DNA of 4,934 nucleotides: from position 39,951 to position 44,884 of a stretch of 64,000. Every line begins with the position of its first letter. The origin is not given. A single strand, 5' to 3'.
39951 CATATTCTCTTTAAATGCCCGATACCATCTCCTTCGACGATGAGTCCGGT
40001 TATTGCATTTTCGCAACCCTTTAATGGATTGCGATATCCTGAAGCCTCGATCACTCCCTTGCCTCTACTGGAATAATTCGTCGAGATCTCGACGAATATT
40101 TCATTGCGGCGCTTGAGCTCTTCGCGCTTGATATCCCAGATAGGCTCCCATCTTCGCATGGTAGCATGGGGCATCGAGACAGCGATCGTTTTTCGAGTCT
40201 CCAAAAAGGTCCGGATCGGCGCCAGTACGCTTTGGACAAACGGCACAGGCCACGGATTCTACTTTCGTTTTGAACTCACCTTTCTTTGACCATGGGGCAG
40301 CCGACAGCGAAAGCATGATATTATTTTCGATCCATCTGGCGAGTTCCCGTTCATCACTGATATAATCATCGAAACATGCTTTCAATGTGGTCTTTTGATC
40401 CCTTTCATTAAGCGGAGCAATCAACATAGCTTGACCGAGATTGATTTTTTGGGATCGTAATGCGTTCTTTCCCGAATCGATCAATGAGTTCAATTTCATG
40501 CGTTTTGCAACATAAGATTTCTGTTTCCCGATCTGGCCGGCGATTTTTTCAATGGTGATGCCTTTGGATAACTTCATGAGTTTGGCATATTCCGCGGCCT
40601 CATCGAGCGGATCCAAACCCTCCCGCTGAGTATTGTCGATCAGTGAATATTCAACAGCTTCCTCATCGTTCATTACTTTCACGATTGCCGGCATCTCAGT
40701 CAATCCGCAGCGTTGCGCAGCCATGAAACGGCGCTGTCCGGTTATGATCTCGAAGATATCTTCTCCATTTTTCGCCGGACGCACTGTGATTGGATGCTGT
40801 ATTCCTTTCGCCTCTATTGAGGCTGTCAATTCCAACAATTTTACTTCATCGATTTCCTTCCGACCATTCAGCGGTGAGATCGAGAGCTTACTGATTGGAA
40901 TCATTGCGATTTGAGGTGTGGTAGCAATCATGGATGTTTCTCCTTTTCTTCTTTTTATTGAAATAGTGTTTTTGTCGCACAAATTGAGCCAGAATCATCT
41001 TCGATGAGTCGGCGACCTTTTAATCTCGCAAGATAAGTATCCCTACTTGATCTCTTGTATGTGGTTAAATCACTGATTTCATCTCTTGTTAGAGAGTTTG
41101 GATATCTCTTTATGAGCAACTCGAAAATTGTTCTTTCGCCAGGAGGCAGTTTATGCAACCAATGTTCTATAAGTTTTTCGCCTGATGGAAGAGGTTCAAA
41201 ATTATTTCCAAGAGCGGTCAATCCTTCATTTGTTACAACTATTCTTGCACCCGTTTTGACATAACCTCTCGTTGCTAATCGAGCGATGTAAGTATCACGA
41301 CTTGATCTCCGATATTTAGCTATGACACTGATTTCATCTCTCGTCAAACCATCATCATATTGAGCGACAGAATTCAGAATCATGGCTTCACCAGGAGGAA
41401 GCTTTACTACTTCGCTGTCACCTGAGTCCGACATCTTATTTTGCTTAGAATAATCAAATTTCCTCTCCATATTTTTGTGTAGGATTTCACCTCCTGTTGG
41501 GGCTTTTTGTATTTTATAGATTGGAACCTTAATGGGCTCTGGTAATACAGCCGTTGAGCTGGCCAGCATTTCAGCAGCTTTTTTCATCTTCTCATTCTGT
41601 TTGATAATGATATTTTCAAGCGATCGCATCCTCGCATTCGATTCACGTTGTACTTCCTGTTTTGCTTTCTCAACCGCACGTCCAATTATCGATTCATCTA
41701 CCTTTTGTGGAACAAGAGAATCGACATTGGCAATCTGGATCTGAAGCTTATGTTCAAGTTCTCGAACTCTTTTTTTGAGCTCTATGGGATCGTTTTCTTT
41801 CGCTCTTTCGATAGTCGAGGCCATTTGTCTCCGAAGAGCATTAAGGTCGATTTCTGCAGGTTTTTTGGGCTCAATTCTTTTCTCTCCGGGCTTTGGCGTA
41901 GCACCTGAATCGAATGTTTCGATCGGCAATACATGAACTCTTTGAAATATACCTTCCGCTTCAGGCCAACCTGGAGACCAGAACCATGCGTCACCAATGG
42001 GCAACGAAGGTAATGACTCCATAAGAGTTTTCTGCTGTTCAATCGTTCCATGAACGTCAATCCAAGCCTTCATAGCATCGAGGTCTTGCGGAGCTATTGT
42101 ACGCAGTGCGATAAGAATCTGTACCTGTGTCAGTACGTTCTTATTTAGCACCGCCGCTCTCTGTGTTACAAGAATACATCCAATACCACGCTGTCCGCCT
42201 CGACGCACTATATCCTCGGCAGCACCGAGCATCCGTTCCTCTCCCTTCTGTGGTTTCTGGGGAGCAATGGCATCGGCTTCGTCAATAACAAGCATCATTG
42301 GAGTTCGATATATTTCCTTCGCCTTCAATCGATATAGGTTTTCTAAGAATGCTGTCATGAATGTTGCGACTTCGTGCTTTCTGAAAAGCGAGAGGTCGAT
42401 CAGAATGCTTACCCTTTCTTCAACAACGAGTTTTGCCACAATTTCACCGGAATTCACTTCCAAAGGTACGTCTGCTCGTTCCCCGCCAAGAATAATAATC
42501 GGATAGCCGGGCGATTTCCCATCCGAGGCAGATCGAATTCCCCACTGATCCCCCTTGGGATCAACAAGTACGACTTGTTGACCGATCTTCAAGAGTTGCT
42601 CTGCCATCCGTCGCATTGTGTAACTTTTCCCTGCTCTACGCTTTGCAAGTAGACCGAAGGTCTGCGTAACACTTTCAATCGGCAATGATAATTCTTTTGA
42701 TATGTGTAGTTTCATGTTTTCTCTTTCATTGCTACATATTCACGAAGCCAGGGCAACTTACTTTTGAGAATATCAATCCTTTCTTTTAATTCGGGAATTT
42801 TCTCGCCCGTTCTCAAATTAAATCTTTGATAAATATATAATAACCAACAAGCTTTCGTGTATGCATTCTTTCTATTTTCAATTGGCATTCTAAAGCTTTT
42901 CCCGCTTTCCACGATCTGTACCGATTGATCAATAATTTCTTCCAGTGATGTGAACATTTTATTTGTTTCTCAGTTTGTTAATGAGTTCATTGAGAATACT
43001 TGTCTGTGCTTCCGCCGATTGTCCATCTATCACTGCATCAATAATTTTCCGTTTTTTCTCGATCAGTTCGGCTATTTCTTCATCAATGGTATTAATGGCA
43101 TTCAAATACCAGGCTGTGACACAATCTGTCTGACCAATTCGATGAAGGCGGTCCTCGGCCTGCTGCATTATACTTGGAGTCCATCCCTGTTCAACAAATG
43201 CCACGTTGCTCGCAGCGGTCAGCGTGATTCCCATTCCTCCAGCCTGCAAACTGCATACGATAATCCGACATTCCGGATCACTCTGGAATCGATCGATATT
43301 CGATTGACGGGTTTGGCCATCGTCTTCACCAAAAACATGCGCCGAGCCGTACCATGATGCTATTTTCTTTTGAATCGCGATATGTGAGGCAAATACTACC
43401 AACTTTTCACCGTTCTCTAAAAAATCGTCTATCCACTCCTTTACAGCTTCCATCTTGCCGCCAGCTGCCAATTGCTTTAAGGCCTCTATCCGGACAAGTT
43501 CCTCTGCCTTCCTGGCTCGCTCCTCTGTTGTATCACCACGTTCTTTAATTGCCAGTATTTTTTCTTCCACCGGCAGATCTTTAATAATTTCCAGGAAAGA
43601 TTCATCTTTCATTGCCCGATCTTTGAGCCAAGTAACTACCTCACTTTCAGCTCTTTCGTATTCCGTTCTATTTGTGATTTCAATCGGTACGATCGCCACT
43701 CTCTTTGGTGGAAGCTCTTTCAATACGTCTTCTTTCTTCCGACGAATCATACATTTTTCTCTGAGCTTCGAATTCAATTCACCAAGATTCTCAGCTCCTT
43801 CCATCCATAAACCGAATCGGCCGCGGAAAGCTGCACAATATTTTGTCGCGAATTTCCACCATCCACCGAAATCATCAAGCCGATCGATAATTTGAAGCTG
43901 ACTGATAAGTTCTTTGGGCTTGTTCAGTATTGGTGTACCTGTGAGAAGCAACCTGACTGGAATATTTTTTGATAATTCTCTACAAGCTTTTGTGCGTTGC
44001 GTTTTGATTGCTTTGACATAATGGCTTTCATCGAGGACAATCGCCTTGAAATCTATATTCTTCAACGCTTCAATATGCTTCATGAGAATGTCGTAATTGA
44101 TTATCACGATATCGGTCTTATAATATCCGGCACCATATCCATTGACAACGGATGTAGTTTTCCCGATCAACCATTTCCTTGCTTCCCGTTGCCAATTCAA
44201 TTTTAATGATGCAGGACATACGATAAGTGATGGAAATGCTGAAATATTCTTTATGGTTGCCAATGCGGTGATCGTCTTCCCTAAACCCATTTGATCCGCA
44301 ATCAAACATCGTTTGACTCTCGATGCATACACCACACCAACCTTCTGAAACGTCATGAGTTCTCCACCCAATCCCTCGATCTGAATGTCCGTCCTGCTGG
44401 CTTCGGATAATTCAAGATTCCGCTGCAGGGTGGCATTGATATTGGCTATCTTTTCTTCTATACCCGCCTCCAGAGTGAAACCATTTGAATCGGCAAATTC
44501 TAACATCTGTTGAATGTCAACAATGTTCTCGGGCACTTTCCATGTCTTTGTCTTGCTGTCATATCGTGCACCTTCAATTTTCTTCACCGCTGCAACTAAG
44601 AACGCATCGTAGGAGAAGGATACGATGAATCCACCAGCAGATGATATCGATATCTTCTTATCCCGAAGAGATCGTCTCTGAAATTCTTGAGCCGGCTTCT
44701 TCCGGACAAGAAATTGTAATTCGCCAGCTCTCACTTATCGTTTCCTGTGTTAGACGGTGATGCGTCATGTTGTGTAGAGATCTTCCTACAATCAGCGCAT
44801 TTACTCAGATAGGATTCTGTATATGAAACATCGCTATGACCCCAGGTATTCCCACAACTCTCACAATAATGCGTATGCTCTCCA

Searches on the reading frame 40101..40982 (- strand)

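Call 67: search_protein_families(library=phrogs, proteins=[window:40101-40982:-], max_evalue=0.00001)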
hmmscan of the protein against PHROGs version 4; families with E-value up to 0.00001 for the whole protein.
window:40101-40982:- (293 aa): 15 families
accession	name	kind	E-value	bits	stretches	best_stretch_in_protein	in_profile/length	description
phrog_18726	-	unknown function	3.6e-37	129.3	2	96-285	107-294/572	-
phrog_4715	-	DNA, RNA and nucleotide metabolism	6.4e-35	121.6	1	13-202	135-342/630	ParB-like partition protein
phrog_3264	-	DNA, RNA and nucleotide metabolism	2.3e-31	110.7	1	17-173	41-193/337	ParB-like partition protein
phrog_6218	-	DNA, RNA and nucleotide metabolism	2.8e-30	106.9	1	25-196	5-173/506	ParB-like partition protein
phrog_1033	-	DNA, RNA and nucleotide metabolism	2.9e-18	67.8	1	20-188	28-199/334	ParB-like partition protein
phrog_723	-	DNA, RNA and nucleotide metabolism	3.1e-14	54.3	1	20-131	8-117/223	ParB-like partition protein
phrog_3951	-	unknown function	9.2e-13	49.3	1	20-120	11-115/301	-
phrog_7783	-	unknown function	1.2e-11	45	1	26-188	3-167/634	-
phrog_620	-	DNA, RNA and nucleotide metabolism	1.4e-11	45.9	1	22-118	6-96/217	ParB-like partition protein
phrog_498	-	other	7.5e-11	42.2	1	8-131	18-139/633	DNA methyltransferase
phrog_8071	-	DNA, RNA and nucleotide metabolism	8.3e-11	42.7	1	24-128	6-103/389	ParB-like partition protein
phrog_940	-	DNA, RNA and nucleotide metabolism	1.1e-08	35.7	1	24-123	5-98/388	nuclease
phrog_26387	-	DNA, RNA and nucleotide metabolism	1.3e-07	32.3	1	20-134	5-120/252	ParB-like partition nuclease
phrog_21315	-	unknown function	1.8e-07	31.5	1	23-161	5-121/415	-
phrog_12047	-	DNA, RNA and nucleotide metabolism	1.1e-06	29.4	1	27-159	2-117/301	ParB-like partition nuclease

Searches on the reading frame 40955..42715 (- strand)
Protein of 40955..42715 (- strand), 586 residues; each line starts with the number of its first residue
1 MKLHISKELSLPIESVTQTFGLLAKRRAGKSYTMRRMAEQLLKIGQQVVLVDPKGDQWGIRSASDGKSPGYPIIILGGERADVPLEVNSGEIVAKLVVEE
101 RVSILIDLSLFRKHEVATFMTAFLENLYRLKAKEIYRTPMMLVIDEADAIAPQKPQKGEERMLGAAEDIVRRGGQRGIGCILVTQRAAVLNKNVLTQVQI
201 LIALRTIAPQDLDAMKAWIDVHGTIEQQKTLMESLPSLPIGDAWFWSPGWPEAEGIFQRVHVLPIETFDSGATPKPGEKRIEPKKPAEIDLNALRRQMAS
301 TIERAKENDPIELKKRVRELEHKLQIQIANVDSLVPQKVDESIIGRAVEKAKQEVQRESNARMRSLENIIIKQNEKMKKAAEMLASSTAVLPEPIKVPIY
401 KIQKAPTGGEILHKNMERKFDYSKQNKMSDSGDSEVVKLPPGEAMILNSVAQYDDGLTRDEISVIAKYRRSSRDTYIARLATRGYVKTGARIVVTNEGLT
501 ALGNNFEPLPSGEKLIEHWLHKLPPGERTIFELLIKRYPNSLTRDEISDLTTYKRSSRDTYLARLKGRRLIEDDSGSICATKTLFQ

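Call 67: search_protein_families(library=phrogs, proteins=[window:40955-42715:-], max_evalue=0.00001)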
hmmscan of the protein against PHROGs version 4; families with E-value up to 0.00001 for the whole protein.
window:40955-42715:- (586 aa): 2 families
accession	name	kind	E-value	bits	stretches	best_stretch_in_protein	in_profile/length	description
phrog_2666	-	head and packaging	6.7e-16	59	1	15-222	319-500/555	terminase large subunit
phrog_7035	-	unknown function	1.9e-12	47.4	1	122-243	469-590/969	-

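Call 88: search_protein_families(library=pfam, proteins=[window:40955-42715:-], max_evalue=0.001)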
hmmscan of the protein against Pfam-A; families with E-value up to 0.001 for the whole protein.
window:40955-42715:- (586 aa): 2 families
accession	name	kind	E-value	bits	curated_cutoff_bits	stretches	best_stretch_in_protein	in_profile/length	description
PF05872.18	HerA_C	-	8.3e-09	35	22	1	138-243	257-359/502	Helicase HerA-like C-terminal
PF01935.23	DUF87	-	1.9e-05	25.3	23.2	1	13-61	18-68/220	Helicase HerA, central domain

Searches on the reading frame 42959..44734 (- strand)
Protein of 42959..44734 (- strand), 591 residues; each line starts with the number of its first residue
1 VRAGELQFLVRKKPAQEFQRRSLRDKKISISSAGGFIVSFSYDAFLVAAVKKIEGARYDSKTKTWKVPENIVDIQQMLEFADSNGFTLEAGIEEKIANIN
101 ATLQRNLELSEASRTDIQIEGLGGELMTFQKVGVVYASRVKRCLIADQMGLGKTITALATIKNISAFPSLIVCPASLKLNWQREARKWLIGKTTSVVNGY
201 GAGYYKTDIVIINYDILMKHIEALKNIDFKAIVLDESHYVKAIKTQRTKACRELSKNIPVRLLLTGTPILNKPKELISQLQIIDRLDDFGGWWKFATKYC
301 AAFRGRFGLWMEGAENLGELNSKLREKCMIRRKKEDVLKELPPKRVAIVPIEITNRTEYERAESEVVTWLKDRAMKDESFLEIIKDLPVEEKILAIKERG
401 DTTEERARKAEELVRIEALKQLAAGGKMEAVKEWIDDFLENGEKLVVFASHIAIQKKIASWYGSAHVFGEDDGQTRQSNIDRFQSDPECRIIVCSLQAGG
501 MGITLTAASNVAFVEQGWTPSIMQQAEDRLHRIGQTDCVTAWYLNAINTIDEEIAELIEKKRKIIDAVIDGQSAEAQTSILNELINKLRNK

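Call 67: search_protein_families(library=phrogs, proteins=[window:42959-44734:-], max_evalue=0.00001)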
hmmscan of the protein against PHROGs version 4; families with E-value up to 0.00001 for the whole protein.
window:42959-44734:- (591 aa): 8 families
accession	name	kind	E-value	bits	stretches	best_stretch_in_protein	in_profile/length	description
phrog_62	-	DNA, RNA and nucleotide metabolism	3.2e-113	380.6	1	79-575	674-1139/1881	DNA helicase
phrog_29996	-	unknown function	1.5e-27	97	1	143-573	745-1169/1189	-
phrog_16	-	DNA, RNA and nucleotide metabolism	6.3e-16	58.8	1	125-279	272-427/986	DNA helicase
phrog_23807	-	unknown function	3.7e-14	52.4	0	123-187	127-197/1053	-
phrog_11801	-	other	2.2e-12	46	1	109-191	848-936/2269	DNA methyltransferase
phrog_1685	-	unknown function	1.3e-09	36.8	0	481-576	1461-1556/2278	-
phrog_21391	-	DNA, RNA and nucleotide metabolism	3.8e-09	35.2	0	458-532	1379-1453/2021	DNA helicase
phrog_26785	-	unknown function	5.1e-07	29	1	126-283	250-422/1087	-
